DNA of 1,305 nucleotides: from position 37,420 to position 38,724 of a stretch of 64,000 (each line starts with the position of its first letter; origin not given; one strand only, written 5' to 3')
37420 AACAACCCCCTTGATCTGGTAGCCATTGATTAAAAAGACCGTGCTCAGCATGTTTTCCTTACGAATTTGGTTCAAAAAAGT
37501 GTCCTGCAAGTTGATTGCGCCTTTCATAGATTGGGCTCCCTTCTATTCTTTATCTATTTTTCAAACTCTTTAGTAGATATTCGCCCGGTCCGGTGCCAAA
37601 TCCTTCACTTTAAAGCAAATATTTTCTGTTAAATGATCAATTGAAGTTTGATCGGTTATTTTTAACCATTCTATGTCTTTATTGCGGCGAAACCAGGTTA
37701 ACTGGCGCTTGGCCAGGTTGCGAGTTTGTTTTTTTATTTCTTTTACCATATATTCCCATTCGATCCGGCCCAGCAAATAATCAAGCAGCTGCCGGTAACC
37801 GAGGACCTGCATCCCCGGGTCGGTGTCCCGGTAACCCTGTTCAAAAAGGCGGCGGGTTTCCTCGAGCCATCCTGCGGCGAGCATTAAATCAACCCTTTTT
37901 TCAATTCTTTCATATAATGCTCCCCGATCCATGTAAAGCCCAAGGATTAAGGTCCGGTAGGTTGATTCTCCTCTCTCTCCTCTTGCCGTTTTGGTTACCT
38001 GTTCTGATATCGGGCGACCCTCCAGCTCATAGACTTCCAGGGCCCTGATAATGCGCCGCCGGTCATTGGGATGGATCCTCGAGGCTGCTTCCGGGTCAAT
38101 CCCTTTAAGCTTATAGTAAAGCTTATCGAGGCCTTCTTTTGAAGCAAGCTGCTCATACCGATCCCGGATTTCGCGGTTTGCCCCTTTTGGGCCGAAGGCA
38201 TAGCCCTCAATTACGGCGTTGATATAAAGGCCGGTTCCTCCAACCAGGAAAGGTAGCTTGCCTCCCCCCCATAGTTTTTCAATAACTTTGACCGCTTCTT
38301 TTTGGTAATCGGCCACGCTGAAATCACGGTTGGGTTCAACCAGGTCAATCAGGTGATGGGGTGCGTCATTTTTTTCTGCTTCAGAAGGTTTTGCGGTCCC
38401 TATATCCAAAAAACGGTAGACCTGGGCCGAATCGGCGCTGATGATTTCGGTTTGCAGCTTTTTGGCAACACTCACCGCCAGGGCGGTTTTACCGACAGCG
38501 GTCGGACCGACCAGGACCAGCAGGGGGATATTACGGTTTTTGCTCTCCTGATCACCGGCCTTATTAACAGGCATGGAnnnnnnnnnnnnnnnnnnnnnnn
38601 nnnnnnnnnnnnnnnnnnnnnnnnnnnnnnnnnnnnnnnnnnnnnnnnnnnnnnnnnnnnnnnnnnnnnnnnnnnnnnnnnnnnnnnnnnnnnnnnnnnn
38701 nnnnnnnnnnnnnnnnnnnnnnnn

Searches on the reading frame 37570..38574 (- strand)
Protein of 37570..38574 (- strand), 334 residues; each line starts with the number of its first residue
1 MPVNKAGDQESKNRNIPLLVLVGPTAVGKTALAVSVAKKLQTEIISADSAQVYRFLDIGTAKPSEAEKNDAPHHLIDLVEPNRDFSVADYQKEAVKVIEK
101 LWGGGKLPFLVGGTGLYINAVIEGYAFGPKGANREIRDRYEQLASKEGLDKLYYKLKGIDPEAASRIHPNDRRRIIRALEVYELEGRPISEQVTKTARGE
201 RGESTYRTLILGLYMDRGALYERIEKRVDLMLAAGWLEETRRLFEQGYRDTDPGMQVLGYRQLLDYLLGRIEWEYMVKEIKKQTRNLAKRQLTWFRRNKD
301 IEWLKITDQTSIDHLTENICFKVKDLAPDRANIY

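Call 12: search_protein_families(library=pfam, proteins=[window:37570-38574:-], max_evalue=0.001)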
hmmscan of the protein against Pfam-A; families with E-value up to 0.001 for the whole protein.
window:37570-38574:- (334 aa): 3 families
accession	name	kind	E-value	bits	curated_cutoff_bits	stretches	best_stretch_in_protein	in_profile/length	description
PF01715.23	IPPT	-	4.5e-89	298.7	23.6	1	51-297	1-242/243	IPP transferase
PF01745.22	IPT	-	1.1e-07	31.9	20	1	19-67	4-52/233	Isopentenyl transferase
PF13671.12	AAA_33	-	0.00061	20.5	27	0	18-50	1-33/143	AAA domain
